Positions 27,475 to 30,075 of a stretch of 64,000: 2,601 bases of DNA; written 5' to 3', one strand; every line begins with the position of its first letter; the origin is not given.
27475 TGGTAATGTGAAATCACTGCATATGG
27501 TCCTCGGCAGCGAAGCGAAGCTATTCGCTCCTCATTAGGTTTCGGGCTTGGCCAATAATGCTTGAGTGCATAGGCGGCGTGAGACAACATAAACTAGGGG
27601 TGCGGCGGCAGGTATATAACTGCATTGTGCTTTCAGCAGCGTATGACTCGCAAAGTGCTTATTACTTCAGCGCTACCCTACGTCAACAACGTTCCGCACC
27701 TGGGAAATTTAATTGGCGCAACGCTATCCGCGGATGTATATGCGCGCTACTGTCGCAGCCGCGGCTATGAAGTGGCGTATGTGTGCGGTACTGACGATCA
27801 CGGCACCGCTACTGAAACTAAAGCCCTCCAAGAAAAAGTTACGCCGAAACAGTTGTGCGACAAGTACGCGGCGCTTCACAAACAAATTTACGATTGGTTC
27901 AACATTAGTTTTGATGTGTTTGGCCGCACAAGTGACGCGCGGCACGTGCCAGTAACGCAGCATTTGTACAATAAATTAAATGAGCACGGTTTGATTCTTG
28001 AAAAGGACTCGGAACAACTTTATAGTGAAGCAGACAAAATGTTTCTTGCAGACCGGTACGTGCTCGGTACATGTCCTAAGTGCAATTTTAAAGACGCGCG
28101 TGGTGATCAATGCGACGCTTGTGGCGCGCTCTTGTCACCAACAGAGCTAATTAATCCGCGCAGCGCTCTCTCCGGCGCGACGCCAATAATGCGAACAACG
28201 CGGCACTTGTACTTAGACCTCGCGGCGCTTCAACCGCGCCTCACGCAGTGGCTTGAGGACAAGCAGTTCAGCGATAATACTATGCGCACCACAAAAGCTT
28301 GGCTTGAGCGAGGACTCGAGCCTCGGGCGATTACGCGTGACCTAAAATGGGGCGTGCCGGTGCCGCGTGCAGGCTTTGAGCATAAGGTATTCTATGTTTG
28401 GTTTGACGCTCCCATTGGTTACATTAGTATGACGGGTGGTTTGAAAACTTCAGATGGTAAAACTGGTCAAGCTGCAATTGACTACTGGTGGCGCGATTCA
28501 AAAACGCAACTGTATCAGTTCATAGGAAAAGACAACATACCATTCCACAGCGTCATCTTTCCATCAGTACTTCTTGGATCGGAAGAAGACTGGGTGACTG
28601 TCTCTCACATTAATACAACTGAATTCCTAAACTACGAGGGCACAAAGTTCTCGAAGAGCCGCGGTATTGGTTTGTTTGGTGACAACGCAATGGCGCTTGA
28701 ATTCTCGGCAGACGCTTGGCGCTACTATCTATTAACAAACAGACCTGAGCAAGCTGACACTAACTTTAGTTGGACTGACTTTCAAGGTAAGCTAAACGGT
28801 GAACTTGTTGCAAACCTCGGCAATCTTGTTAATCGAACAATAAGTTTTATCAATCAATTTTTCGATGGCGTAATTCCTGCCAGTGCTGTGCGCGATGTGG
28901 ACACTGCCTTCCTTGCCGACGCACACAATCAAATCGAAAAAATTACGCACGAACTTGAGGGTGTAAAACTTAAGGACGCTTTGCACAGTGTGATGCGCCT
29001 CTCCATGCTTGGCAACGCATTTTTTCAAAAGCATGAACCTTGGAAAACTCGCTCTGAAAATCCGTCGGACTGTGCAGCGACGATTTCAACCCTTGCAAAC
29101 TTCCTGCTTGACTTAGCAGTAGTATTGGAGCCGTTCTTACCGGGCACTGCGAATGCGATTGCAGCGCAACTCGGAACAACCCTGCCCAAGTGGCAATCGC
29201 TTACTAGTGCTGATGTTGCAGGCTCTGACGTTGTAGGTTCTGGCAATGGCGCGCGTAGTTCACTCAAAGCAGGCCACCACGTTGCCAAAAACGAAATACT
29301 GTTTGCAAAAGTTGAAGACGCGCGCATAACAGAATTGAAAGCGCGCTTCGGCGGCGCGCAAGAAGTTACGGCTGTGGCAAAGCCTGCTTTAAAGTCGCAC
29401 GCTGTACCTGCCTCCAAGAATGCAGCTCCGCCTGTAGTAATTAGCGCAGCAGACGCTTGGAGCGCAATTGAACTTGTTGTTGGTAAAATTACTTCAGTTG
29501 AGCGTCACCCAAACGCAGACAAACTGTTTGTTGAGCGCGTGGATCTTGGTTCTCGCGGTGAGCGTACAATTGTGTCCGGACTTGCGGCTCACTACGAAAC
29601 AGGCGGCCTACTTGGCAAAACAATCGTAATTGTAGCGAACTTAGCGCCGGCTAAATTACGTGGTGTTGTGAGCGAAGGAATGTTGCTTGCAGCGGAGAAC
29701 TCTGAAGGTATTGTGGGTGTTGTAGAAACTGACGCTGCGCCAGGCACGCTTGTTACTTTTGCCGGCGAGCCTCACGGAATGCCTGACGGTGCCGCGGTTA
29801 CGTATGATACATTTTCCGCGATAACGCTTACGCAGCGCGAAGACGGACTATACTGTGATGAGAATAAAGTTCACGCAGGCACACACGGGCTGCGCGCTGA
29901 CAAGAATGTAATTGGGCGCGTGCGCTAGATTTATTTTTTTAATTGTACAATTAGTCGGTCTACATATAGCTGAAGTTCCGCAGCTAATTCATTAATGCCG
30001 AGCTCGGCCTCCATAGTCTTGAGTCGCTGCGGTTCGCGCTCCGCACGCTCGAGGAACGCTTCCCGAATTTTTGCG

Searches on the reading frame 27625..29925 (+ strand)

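Call 69: search_protein_families(library=pfam, proteins=[window:27625-29925:+], max_evalue=0.0001)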
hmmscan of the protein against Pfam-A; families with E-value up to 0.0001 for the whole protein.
window:27625-29925:+ (767 aa): 6 families
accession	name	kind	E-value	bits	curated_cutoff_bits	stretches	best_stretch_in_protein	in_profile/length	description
PF09334.17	tRNA-synt_1g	-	2.3e-152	507.8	20.1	1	11-405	1-390/391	tRNA synthetases class I (M)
PF01588.26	tRNA_bind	-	5.1e-28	97.5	27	1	617-704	1-89/96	Putative tRNA binding domain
PF19303.5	Anticodon_3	-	5.7e-18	65.7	23.5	1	421-579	6-151/152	Anticodon binding domain of methionyl tRNA ligase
PF00133.28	tRNA-synt_1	-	7.2e-12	45.2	22.7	1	10-247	24-244/414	tRNA synthetases class I (I, L, M and V)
PF08264.19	Anticodon_1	-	3.5e-06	27.4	25.1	1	426-517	1-94/148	Anticodon-binding domain of tRNA ligase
PF01406.26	tRNA-synt_1e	-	8.6e-06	25.8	27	1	7-133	6-130/301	tRNA synthetases class I (C) catalytic domain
